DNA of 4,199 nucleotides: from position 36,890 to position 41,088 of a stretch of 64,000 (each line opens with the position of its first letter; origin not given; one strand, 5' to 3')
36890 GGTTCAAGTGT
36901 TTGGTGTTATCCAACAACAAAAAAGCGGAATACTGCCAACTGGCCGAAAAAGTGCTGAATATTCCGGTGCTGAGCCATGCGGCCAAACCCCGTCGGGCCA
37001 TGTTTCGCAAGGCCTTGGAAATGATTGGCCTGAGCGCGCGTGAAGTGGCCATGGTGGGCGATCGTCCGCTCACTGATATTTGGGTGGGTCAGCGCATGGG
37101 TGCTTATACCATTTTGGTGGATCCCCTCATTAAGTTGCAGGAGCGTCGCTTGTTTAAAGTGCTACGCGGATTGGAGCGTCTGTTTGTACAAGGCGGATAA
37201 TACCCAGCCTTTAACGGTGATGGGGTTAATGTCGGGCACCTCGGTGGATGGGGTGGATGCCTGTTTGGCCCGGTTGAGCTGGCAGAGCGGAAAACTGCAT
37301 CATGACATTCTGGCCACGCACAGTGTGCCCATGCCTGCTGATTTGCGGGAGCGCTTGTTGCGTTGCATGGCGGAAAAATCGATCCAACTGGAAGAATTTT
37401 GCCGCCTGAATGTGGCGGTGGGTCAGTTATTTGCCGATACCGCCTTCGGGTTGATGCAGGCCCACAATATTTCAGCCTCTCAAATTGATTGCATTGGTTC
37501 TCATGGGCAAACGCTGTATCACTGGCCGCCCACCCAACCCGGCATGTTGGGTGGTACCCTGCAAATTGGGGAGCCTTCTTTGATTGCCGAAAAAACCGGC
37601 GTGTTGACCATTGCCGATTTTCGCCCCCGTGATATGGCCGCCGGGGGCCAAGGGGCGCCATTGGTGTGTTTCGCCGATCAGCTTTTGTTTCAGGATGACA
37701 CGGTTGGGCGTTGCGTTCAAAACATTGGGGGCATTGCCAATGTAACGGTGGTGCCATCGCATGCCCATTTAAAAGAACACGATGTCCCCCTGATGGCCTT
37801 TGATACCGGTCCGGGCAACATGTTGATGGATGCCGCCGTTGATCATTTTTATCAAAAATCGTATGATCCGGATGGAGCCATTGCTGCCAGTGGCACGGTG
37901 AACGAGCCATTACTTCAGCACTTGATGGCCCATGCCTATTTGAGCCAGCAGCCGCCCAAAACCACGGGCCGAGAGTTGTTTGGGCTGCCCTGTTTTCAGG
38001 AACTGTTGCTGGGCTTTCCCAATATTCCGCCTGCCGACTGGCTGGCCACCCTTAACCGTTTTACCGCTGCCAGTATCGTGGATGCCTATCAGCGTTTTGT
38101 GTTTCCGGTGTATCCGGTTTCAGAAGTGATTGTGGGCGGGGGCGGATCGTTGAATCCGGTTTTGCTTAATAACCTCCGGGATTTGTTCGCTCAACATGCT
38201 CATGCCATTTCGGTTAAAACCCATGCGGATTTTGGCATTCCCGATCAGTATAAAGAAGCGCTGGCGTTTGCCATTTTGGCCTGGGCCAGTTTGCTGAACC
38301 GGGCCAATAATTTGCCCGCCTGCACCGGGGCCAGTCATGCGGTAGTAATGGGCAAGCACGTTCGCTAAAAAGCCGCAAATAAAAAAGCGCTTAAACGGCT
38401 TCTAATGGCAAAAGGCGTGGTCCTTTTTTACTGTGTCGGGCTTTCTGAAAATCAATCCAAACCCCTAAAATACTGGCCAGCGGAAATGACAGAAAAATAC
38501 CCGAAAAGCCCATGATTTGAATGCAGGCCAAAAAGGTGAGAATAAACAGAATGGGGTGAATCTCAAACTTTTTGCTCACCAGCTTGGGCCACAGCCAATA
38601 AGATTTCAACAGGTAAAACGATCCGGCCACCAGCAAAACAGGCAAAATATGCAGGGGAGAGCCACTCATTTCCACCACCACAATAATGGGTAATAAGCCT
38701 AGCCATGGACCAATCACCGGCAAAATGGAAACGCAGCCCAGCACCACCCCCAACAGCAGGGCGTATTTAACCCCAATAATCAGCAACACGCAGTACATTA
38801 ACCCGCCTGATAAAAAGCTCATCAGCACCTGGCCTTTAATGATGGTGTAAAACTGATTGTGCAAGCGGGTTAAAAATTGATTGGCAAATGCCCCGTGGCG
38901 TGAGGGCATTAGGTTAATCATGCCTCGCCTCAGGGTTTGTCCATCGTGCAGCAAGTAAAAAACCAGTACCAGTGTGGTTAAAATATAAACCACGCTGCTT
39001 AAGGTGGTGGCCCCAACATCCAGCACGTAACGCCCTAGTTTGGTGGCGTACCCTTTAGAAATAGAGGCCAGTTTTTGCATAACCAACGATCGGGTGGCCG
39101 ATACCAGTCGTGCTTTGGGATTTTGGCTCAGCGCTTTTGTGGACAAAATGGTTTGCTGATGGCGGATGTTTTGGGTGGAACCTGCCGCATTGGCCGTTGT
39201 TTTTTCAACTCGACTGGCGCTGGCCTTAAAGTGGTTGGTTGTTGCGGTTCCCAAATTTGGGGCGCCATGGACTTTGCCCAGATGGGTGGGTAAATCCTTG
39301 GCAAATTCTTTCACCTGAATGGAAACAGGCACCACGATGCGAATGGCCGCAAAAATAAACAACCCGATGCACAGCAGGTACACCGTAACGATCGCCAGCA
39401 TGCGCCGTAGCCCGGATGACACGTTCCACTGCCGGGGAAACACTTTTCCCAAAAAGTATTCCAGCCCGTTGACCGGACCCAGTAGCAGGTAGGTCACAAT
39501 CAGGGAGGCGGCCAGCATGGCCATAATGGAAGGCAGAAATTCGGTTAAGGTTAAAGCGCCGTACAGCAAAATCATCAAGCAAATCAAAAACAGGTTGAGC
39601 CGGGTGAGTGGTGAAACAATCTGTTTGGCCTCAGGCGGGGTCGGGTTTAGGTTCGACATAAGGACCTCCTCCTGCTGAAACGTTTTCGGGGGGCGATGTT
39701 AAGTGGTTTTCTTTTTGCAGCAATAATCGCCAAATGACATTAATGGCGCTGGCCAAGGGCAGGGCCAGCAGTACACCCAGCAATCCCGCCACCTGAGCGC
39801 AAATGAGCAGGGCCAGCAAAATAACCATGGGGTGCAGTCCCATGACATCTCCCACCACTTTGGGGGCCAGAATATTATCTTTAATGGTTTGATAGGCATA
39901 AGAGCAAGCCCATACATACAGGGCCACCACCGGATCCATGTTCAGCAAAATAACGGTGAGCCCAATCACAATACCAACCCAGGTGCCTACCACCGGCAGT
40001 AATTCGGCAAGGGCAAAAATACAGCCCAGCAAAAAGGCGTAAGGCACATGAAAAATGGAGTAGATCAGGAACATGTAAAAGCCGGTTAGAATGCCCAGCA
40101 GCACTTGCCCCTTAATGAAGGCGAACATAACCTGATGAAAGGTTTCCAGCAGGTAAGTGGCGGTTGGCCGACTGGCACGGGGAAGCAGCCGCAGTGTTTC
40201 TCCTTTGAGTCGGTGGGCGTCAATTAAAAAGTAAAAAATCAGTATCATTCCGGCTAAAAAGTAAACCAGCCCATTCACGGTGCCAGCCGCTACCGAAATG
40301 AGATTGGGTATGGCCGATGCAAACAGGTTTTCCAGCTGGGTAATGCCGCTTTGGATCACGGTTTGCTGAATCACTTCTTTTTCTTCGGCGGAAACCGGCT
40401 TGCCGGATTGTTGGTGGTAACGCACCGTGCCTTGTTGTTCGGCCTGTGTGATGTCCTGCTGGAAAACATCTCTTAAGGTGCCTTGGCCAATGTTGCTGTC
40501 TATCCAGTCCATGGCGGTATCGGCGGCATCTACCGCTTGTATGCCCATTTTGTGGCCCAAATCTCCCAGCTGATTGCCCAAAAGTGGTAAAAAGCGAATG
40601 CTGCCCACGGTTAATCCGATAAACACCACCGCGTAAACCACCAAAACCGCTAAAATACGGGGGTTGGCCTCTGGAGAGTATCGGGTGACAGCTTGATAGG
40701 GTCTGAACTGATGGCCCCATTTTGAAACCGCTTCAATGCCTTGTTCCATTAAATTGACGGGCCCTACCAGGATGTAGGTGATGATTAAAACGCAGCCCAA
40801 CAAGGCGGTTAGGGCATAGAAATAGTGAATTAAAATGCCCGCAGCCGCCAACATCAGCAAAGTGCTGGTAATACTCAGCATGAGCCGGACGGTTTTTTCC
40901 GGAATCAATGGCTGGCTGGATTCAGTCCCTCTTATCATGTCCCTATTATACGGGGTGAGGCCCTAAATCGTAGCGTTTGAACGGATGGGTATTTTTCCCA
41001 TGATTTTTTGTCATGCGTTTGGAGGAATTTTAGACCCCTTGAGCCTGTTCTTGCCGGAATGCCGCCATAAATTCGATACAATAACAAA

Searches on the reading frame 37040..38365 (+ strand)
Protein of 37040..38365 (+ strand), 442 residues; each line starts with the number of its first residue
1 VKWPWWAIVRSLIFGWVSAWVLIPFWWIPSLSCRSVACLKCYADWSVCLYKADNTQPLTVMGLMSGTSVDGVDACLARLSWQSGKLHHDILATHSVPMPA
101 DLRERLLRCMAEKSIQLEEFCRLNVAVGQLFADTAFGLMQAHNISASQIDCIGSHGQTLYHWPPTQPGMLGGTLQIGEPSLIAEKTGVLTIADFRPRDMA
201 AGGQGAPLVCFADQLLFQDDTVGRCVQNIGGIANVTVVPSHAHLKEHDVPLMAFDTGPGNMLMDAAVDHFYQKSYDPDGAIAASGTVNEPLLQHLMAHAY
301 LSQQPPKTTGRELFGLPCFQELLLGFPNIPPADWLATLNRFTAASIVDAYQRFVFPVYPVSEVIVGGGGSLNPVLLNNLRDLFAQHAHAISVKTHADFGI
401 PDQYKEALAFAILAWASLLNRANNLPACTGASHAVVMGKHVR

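Call 44: search_protein_families(library=pfam, proteins=[window:37040-38365:+], max_evalue=0.0001)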
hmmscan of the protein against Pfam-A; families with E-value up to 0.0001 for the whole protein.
window:37040-38365:+ (442 aa): 1 family
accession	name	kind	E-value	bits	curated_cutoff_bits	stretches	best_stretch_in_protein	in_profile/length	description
PF03702.20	AnmK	-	4.5e-111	371.9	24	1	60-439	3-363/367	Anhydro-N-acetylmuramic acid kinase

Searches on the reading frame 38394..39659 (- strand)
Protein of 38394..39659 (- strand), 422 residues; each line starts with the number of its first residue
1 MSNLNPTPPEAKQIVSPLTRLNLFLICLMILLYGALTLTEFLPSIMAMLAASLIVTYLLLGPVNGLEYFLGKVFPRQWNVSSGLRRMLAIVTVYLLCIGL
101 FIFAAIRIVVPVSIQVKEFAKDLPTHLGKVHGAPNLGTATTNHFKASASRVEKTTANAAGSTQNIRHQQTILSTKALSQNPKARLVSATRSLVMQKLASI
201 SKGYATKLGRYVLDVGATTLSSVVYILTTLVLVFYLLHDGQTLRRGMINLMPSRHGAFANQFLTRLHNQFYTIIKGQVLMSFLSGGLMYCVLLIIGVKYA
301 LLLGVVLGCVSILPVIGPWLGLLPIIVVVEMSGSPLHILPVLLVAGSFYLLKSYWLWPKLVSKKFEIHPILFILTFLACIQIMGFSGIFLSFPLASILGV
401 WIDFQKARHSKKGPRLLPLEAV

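Call 44: search_protein_families(library=pfam, proteins=[window:38394-39659:-], max_evalue=0.0001)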
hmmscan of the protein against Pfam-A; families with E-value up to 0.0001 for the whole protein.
window:38394-39659:- (422 aa): 1 family
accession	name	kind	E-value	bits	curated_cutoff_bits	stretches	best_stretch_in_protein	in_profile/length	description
PF01594.21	AI-2E_transport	-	8.9e-46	157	34.3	1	31-403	7-324/327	AI-2E family transporter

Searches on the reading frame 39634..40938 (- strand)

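Call 44: search_protein_families(library=pfam, proteins=[window:39634-40938:-], max_evalue=0.0001)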
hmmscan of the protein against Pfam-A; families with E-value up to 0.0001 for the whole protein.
window:39634-40938:- (435 aa): 1 family
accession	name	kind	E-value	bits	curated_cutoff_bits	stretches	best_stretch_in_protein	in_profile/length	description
PF01594.21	AI-2E_transport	-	1.1e-45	156.7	34.3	1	92-402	47-322/327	AI-2E family transporter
